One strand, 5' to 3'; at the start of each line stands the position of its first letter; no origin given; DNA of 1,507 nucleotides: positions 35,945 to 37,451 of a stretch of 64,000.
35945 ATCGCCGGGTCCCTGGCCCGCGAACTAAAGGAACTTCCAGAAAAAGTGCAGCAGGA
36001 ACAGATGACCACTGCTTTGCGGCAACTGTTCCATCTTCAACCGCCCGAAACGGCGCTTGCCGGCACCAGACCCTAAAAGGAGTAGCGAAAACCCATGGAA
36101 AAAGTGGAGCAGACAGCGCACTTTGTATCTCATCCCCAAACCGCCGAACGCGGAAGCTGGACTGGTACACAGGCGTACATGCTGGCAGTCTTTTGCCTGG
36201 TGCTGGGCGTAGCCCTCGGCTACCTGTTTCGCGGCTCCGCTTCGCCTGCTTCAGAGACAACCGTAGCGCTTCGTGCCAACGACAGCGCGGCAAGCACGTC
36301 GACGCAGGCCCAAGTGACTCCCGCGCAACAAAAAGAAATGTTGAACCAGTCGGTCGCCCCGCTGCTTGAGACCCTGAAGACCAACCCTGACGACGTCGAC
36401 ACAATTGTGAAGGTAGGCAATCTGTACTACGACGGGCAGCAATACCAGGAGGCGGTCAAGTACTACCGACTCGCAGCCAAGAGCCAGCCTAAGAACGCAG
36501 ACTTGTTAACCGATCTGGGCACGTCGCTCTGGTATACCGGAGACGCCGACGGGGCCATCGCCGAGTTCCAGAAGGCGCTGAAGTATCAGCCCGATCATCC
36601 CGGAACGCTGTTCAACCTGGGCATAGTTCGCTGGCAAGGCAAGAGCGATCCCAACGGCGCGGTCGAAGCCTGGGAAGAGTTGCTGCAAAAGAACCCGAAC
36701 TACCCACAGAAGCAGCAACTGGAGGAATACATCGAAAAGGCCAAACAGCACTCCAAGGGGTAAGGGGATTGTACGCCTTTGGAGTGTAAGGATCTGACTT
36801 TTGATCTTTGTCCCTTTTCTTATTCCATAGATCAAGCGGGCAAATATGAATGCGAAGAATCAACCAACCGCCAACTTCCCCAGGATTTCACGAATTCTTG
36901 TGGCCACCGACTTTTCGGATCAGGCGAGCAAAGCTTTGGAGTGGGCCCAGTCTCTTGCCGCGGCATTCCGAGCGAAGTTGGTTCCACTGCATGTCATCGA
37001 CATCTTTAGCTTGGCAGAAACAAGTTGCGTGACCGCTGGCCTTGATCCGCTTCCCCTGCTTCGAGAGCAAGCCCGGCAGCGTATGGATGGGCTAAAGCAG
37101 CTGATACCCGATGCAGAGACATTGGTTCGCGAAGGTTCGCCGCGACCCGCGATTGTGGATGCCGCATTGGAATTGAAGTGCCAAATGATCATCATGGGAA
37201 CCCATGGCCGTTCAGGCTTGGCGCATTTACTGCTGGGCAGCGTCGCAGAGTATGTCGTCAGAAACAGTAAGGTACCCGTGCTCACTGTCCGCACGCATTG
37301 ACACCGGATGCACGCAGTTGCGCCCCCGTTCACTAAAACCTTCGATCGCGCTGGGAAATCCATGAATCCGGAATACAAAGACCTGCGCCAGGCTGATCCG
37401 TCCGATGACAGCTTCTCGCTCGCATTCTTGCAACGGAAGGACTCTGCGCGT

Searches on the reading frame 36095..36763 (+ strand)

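Call 65: search_protein_families(library=pfam, proteins=[window:36095-36763:+], max_evalue=0.0001)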
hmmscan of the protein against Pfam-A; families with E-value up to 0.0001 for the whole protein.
window:36095-36763:+ (222 aa): 15 families
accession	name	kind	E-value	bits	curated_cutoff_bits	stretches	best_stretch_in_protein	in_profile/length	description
PF13414.12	TPR_11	-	1.3e-15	57.2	26.8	2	149-181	8-40/42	TPR repeat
PF07719.23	TPR_2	-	6.5e-15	54.4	27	0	135-168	1-34/34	Tetratricopeptide repeat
PF13432.12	TPR_16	-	2e-12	47.7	32.7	1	140-204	2-65/65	Tetratricopeptide repeat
PF13174.12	TPR_6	-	6.3e-10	39.5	26.3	0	105-133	4-32/33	Tetratricopeptide repeat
PF13431.12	TPR_17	-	1.2e-09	38.1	24.4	0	158-178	2-22/34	Tetratricopeptide repeat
PF00515.34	TPR_1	-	1.2e-09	38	27.8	0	108-134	8-34/34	Tetratricopeptide repeat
PF13181.12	TPR_8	-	2.3e-09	37.1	25.7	0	135-168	1-34/34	Tetratricopeptide repeat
PF13428.12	TPR_14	-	6e-09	36.2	23.5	0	107-142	7-42/44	Tetratricopeptide repeat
PF14559.12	TPR_19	-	6.9e-09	36.3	25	1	115-169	5-59/68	Tetratricopeptide repeat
PF13424.12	TPR_12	-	1.6e-08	35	30.1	0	106-163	8-73/77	Tetratricopeptide repeat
PF23914.1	TPR_CcmH_CycH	-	3.6e-07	30.6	42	0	48-134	68-154/158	Cytochrome c-type biogenesis protein H TPR domain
PF14561.12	TPR_20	-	2e-06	28.5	25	0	85-121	6-42/90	Tetratricopeptide repeat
PF24575.1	TPR_Slam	-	4.1e-05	24.4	35.2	0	108-146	54-92/104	Surface lipoprotein assembly modifier, N-terminal TPR repeats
PF13374.12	TPR_10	-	4.1e-05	23.9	27.5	0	107-127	8-28/42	Tetratricopeptide repeat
PF13371.12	TPR_9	-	5.2e-05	23.6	35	0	110-168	4-62/73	Tetratricopeptide repeat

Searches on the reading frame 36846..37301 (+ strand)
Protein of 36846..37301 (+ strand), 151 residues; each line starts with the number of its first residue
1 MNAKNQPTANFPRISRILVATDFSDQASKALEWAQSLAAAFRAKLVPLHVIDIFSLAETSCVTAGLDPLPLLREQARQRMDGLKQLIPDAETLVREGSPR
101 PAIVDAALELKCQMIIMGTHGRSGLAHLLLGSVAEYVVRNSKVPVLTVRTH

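Call 65: search_protein_families(library=pfam, proteins=[window:36846-37301:+], max_evalue=0.0001)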
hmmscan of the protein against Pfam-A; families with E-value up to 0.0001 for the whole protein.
window:36846-37301:+ (151 aa): 1 family
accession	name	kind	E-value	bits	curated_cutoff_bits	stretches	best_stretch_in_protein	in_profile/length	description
PF00582.32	Usp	-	2.2e-37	129.2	24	1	15-149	3-141/141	Universal stress protein family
